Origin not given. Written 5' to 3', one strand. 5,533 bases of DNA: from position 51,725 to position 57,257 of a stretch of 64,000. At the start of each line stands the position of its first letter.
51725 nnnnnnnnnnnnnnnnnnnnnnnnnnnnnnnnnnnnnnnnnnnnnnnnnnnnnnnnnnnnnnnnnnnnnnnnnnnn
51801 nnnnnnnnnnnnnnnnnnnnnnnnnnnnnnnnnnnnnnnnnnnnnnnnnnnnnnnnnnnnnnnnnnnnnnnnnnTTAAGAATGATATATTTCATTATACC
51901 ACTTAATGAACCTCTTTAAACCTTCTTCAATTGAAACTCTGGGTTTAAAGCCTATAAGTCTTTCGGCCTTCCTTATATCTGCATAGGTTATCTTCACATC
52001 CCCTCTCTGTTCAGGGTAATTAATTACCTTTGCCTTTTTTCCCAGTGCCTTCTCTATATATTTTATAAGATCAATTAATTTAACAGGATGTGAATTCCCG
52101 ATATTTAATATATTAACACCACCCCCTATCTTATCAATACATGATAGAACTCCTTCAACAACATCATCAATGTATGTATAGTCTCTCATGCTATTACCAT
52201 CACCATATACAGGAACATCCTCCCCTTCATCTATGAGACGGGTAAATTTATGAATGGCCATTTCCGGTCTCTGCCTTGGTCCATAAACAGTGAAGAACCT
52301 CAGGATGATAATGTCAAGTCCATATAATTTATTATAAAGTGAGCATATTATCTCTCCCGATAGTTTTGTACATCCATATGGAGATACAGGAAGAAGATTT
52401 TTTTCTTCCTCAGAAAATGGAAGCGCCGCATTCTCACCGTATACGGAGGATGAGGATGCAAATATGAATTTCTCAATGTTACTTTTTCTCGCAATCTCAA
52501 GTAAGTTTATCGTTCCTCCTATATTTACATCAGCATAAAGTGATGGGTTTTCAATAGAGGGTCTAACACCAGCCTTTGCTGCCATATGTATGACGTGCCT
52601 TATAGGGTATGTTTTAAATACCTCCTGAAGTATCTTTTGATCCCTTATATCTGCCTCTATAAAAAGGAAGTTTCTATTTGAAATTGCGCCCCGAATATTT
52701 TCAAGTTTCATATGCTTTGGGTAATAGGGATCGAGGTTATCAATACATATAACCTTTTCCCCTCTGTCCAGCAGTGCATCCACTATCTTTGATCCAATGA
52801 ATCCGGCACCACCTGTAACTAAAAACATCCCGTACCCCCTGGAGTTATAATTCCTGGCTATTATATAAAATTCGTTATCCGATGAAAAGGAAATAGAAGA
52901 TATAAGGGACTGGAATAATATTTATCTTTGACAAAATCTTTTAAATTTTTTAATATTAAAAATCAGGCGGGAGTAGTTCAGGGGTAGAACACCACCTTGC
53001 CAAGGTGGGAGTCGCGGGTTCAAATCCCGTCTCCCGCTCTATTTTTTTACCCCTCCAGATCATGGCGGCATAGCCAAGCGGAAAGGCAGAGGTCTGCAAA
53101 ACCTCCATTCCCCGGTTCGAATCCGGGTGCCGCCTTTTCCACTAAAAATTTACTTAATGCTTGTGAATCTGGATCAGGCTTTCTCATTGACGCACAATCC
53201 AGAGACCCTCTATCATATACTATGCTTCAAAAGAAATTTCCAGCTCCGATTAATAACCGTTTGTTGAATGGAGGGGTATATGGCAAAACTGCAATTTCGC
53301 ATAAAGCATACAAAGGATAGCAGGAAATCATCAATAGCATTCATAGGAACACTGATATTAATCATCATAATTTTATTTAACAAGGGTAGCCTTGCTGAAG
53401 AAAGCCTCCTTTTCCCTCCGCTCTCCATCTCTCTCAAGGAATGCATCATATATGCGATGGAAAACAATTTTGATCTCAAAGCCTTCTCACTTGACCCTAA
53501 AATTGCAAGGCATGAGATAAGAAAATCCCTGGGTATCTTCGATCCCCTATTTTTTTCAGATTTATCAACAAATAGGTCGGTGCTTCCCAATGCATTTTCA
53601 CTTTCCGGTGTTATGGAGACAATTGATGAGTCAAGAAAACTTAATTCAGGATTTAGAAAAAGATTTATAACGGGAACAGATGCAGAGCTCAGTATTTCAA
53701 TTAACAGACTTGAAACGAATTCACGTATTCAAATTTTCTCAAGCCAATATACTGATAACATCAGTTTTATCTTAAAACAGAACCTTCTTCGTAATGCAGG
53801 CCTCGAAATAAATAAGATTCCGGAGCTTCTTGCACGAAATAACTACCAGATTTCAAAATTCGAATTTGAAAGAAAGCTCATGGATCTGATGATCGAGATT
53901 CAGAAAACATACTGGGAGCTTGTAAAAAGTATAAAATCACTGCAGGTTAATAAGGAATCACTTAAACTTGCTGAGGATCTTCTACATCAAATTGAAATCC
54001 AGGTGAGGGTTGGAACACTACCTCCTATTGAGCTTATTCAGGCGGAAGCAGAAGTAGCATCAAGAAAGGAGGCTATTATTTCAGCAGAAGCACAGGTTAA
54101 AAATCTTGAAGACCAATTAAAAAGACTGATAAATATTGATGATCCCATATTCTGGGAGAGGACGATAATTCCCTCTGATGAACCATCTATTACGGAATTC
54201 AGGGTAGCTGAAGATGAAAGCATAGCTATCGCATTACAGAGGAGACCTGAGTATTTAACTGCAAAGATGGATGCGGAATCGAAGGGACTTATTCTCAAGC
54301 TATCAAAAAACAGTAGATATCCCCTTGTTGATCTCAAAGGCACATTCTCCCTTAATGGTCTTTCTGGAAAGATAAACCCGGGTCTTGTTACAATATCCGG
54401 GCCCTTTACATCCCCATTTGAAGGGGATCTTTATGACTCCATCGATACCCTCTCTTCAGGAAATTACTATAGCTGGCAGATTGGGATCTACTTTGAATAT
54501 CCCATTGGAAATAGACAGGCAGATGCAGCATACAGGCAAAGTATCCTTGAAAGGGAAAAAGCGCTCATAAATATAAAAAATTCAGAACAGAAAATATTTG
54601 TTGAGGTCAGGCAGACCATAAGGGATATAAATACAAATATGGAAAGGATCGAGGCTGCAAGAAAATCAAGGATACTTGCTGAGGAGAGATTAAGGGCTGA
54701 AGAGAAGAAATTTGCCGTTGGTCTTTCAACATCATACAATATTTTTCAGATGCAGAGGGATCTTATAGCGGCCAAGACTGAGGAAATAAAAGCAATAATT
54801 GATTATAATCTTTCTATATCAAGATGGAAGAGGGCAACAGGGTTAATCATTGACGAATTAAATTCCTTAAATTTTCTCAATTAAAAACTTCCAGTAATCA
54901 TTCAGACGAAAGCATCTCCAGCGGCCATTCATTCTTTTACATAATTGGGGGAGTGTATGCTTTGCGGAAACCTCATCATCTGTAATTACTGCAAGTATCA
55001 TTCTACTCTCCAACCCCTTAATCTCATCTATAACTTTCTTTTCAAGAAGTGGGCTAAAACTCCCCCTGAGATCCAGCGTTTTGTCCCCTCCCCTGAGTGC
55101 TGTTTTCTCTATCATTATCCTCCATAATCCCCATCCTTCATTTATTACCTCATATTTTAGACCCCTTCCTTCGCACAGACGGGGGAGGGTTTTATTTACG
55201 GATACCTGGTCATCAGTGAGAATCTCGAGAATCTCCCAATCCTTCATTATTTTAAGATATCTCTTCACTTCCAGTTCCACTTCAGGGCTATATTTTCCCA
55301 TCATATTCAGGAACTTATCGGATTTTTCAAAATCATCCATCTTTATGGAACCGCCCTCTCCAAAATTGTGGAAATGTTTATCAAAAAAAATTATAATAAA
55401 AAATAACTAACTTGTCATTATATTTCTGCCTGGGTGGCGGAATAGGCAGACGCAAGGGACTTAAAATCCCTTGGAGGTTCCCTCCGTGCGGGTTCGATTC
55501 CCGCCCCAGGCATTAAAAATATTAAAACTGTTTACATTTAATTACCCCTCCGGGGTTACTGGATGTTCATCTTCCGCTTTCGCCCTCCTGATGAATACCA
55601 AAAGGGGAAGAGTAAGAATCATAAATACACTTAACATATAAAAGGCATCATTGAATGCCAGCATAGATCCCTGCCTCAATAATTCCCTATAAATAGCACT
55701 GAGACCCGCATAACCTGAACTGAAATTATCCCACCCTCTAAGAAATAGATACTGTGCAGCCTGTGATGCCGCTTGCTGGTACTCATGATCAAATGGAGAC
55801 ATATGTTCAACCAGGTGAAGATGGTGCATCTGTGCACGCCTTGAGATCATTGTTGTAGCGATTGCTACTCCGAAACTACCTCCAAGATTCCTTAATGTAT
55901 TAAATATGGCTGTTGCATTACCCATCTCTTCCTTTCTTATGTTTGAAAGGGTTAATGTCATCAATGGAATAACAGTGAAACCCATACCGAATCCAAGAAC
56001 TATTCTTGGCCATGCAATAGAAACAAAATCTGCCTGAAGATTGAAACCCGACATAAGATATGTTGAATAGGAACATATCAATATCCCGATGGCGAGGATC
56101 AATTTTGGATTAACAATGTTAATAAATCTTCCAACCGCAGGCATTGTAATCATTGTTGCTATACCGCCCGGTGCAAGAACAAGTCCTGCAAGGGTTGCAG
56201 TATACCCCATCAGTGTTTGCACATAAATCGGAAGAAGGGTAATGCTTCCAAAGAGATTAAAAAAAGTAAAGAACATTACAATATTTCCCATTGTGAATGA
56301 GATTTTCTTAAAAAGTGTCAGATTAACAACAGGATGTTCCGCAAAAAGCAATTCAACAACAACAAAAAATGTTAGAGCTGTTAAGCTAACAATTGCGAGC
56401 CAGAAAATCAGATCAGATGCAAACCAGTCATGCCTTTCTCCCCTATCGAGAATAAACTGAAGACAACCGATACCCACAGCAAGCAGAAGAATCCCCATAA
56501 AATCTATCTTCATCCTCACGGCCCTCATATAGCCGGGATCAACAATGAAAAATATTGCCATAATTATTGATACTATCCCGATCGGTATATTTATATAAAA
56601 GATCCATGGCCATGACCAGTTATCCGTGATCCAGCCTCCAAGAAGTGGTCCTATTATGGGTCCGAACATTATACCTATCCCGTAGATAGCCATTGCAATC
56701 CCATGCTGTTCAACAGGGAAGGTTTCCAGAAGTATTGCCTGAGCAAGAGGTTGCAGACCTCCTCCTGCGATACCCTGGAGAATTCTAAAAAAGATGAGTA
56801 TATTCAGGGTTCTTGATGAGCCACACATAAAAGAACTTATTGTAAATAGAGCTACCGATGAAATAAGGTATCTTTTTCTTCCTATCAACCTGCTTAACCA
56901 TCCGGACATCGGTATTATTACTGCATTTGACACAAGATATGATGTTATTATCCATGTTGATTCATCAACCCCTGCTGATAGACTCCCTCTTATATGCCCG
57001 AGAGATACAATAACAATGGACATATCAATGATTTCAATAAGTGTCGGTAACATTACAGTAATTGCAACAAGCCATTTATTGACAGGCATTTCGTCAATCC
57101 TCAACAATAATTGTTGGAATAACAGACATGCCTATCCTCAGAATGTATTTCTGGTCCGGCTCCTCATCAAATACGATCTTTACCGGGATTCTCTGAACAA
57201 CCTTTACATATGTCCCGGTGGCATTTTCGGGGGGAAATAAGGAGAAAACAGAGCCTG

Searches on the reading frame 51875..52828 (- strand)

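Call 50: search_protein_families(library=pfam, proteins=[window:51875-52828:-], max_evalue=0.000001)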
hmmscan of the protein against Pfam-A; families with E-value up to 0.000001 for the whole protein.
window:51875-52828:- (317 aa): 7 families
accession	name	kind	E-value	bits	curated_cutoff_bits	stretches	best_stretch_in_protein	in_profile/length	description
PF16363.11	GDP_Man_Dehyd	-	1e-65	222.8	27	1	3-306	1-331/332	GDP-mannose 4,6 dehydratase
PF01370.27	Epimerase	-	2.5e-63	214.2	20.9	1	3-244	2-240/240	NAD dependent epimerase/dehydratase family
PF01073.25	3Beta_HSD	-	2e-24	86.6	22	1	3-225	1-223/280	3-beta hydroxysteroid dehydrogenase/isomerase family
PF02719.21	Polysacc_synt_2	-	2.9e-24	86.2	20.2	1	3-291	2-269/293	Polysaccharide biosynthesis protein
PF04321.23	RmlD_sub_bind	-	8.8e-17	61.5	27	1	3-235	4-201/287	RmlD substrate binding domain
PF07993.18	NAD_binding_4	-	3.8e-11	43.1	20.1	1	4-187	1-210/258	Male sterility protein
PF08659.16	KR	-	5.2e-08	33.4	22.6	1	2-131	3-142/180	KR domain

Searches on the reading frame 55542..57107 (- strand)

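Call 50: search_protein_families(library=pfam, proteins=[window:55542-57107:-], max_evalue=0.000001)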
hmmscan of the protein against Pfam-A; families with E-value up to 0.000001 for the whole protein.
window:55542-57107:- (521 aa): 2 families
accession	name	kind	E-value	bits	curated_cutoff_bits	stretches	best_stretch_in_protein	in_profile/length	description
PF07690.21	MFS_1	-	2.9e-58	197.9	33.4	1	22-413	5-346/347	Major Facilitator Superfamily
PF00083.30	Sugar_tr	-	4.3e-10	39.5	22.3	1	50-187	48-191/452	Sugar (and other) transporter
